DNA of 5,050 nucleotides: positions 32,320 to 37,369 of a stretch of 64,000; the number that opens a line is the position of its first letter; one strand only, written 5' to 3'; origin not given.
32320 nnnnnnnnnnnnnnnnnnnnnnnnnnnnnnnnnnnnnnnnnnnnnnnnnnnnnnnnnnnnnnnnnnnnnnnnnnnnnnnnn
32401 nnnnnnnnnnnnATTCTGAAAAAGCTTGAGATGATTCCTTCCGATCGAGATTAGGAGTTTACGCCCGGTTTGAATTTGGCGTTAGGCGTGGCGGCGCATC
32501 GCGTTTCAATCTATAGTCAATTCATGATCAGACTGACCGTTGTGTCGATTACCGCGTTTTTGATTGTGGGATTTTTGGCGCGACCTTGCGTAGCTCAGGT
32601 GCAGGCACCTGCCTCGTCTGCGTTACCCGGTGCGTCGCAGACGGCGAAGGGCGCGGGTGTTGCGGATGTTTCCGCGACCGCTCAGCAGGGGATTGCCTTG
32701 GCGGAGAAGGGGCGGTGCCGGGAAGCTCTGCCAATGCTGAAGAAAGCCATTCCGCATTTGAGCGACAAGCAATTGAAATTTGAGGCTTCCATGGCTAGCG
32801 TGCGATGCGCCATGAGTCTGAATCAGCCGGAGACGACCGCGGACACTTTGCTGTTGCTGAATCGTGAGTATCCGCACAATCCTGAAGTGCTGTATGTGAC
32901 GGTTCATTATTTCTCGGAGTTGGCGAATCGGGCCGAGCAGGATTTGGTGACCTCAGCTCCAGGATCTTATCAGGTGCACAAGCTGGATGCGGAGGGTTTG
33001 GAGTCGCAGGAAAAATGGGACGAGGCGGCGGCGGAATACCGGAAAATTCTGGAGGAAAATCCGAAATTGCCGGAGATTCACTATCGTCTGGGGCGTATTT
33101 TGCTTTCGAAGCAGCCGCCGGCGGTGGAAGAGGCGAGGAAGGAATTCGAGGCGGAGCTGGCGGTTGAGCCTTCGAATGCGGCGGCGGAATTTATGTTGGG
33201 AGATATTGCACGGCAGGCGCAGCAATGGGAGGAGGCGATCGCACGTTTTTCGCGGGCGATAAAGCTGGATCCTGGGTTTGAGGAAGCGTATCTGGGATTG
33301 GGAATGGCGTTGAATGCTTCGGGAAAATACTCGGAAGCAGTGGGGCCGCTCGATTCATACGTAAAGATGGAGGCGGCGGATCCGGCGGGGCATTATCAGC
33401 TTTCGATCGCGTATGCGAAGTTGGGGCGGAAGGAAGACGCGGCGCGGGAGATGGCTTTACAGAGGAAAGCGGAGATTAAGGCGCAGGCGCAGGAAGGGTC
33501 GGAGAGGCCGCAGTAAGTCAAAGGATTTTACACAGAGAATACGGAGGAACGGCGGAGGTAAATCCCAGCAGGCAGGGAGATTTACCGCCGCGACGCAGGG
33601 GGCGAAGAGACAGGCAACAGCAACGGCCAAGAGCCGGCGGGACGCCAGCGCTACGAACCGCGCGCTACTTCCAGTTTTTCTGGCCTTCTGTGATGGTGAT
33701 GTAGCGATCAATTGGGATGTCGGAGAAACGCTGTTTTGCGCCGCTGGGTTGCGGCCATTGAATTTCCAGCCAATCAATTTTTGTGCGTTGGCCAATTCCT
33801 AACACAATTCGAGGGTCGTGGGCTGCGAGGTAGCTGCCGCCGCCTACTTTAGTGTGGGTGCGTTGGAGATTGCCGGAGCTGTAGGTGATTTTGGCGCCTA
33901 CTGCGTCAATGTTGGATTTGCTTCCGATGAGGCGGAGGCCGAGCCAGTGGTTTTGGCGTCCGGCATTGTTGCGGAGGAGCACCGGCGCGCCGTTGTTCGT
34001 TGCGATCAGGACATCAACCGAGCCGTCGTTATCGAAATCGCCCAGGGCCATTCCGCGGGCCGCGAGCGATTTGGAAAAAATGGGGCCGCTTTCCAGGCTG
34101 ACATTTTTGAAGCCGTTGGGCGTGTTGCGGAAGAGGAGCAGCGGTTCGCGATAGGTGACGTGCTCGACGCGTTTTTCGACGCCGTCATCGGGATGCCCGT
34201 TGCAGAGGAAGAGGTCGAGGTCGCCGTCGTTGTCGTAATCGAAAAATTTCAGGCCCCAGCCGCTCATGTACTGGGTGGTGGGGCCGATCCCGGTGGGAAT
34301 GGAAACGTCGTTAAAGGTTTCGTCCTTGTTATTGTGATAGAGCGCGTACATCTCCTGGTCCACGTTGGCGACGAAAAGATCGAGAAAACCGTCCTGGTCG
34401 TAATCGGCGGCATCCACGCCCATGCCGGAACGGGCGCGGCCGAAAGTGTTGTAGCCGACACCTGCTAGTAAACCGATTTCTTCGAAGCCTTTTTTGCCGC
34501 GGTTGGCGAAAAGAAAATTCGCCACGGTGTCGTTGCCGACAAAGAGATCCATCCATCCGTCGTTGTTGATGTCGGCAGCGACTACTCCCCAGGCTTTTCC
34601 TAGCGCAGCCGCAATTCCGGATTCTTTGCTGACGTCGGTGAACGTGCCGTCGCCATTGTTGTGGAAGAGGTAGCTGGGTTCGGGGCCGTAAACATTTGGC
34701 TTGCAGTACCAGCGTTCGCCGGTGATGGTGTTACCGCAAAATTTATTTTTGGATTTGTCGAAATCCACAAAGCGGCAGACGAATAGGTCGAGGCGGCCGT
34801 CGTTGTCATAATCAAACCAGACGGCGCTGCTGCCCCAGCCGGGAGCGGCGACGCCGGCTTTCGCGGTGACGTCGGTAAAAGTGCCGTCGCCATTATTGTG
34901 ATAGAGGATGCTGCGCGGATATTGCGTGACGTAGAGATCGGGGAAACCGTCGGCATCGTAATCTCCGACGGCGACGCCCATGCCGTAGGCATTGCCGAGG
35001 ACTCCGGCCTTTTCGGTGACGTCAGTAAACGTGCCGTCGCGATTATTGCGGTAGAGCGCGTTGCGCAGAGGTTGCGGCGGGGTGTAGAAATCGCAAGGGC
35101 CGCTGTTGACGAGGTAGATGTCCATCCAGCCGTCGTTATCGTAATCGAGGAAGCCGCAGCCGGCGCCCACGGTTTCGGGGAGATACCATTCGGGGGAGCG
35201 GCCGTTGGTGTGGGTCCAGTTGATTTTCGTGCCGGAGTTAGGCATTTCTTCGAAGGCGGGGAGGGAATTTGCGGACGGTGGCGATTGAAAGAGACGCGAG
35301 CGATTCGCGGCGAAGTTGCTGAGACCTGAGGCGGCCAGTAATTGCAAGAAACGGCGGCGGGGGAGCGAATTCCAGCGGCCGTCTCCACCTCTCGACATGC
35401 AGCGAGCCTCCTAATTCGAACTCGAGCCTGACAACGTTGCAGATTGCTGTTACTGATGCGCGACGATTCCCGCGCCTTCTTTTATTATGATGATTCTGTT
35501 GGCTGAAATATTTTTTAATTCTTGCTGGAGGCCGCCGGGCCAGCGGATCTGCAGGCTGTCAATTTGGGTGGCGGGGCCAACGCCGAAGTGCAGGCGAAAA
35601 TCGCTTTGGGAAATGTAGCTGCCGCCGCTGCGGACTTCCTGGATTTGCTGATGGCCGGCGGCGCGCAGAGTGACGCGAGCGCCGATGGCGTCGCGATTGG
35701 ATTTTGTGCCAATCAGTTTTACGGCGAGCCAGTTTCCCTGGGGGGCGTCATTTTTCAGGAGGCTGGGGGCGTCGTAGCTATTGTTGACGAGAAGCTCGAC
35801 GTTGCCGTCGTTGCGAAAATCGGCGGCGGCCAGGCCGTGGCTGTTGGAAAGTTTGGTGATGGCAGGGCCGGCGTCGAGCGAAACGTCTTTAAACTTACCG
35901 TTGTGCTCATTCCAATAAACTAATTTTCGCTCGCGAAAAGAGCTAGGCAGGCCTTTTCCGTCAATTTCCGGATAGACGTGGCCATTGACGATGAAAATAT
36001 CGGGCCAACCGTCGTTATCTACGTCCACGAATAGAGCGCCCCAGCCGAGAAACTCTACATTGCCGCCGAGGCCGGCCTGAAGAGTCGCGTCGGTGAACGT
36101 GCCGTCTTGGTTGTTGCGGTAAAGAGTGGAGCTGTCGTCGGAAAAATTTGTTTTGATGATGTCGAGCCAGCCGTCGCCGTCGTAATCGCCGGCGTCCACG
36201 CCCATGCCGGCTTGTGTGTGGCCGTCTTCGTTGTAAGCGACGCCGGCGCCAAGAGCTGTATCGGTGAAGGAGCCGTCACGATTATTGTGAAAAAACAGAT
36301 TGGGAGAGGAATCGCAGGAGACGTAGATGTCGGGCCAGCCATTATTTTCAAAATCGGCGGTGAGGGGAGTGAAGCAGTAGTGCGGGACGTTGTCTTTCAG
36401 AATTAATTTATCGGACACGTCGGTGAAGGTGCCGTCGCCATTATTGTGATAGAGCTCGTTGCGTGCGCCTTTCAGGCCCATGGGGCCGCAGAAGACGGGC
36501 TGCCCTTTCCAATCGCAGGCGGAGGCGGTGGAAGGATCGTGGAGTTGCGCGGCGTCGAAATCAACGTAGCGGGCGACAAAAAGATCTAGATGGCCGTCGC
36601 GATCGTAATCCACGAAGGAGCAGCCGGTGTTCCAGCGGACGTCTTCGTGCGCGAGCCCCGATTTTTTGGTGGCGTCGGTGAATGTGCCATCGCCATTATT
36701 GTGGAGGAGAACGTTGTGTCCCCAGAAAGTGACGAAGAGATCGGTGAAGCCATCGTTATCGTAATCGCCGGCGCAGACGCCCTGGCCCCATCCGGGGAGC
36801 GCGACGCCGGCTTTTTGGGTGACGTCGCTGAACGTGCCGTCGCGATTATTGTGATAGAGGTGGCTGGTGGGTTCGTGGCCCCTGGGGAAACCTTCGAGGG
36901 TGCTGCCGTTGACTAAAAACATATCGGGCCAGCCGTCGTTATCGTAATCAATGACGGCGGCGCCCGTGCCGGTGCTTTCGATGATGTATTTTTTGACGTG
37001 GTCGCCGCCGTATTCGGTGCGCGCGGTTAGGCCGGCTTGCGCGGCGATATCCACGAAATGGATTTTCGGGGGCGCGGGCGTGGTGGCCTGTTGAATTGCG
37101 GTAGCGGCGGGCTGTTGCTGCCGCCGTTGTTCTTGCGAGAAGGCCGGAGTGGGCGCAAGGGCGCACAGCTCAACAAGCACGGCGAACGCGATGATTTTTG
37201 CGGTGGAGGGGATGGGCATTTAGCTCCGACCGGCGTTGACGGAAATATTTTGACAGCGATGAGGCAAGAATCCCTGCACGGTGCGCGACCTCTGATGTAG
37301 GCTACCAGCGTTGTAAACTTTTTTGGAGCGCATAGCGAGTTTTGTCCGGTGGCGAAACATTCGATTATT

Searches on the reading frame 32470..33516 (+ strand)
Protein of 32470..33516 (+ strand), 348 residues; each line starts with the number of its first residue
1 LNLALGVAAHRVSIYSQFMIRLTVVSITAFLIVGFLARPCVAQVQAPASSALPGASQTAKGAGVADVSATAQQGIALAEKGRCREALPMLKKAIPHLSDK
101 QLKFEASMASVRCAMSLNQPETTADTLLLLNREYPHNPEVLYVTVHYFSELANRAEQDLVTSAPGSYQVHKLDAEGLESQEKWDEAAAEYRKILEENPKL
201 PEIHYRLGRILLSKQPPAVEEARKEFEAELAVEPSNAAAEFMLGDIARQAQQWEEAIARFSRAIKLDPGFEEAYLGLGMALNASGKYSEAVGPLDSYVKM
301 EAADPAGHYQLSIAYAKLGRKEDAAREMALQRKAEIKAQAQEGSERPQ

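Call 8: search_protein_families(library=pfam, proteins=[window:32470-33516:+], max_evalue=0.00001)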
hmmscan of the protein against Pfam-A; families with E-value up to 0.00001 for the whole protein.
window:32470-33516:+ (348 aa): 12 families
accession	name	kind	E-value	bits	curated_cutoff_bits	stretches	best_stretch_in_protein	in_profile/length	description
PF13432.12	TPR_16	-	1.9e-19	70.2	32.7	2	241-305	1-62/65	Tetratricopeptide repeat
PF14559.12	TPR_19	-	1e-17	64.7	25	1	248-307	2-61/68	Tetratricopeptide repeat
PF13414.12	TPR_11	-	2e-17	63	26.8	1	244-281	1-38/42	TPR repeat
PF13428.12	TPR_14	-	4.4e-15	55.1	23.5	0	174-210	8-44/44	Tetratricopeptide repeat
PF13431.12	TPR_17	-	2.3e-14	52.8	24.4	0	260-291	2-33/34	Tetratricopeptide repeat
PF07719.23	TPR_2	-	6.7e-13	48.1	27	0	239-269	3-33/34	Tetratricopeptide repeat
PF00515.34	TPR_1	-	1.2e-10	41.2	27.8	0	237-270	1-34/34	Tetratricopeptide repeat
PF13174.12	TPR_6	-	1.4e-09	38.4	26.3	0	239-268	2-31/33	Tetratricopeptide repeat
PF24575.1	TPR_Slam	-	2e-08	35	35.2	0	177-216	57-96/104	Surface lipoprotein assembly modifier, N-terminal TPR repeats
PF13424.12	TPR_12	-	4.9e-07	30.3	30.1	0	235-266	43-74/77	Tetratricopeptide repeat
PF13176.12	TPR_7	-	2e-06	27.9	27.9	0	242-269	4-33/36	Tetratricopeptide repeat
PF23914.1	TPR_CcmH_CycH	-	5.3e-06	26.8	42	0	229-288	42-101/158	Cytochrome c-type biogenesis protein H TPR domain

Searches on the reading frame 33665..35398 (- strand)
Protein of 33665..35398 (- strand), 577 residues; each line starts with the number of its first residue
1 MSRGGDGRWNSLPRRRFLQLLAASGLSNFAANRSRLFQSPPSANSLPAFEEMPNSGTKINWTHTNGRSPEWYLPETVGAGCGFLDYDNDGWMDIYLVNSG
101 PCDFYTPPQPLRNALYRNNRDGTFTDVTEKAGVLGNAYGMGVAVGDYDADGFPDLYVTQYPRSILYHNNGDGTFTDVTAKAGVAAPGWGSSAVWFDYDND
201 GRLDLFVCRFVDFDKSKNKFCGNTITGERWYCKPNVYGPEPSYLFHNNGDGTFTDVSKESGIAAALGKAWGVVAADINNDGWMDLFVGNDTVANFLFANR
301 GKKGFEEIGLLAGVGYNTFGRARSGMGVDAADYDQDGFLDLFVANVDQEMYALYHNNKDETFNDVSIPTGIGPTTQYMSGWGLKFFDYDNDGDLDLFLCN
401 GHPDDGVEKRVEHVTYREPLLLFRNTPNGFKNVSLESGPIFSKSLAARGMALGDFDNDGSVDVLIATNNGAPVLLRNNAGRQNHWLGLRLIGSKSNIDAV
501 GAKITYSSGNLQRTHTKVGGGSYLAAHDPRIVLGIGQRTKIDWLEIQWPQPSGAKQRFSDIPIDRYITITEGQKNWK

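Call 9: search_protein_families(library=pfam, proteins=[window:33665-35398:-], max_evalue=0.00001)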
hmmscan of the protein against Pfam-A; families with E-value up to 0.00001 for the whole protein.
window:33665-35398:- (577 aa): 3 families
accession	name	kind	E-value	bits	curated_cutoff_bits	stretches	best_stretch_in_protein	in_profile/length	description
PF13517.12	FG-GAP_3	-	1.2e-61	205.6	26.9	5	85-157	1-61/61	FG-GAP-like repeat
PF01839.29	FG-GAP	-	5.9e-16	58.4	22.1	0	139-160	2-23/37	FG-GAP repeat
PF07593.17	UnbV_ASPIC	-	4.4e-14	52.6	23.4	1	499-568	1-68/68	ASPIC and UnbV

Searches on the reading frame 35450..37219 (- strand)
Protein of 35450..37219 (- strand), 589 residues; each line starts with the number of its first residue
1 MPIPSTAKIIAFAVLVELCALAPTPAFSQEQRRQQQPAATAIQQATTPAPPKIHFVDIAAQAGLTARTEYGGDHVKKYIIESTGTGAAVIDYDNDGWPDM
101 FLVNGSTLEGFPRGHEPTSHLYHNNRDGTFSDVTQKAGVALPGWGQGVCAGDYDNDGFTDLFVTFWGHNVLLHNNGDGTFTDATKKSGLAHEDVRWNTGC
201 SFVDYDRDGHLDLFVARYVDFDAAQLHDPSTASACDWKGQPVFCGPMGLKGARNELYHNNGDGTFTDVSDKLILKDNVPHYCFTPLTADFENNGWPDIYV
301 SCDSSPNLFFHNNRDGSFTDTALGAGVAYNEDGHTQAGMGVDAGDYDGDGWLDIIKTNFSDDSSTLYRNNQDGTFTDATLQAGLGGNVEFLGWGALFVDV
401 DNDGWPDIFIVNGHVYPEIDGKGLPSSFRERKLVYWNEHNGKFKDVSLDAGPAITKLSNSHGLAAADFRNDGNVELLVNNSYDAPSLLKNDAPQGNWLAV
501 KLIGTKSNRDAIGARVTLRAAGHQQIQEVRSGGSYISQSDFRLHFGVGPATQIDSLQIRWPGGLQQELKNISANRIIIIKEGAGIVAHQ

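Call 9: search_protein_families(library=pfam, proteins=[window:35450-37219:-], max_evalue=0.00001)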
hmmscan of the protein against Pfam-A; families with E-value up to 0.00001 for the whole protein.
window:35450-37219:- (589 aa): 3 families
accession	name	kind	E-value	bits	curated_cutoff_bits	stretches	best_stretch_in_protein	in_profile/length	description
PF13517.12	FG-GAP_3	-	4.4e-54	181.4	26.9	6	91-163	1-61/61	FG-GAP-like repeat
PF07593.17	UnbV_ASPIC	-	1.9e-24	85.8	23.4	1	511-576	1-66/68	ASPIC and UnbV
PF01839.29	FG-GAP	-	2.2e-13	50.2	22.1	0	145-164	2-21/37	FG-GAP repeat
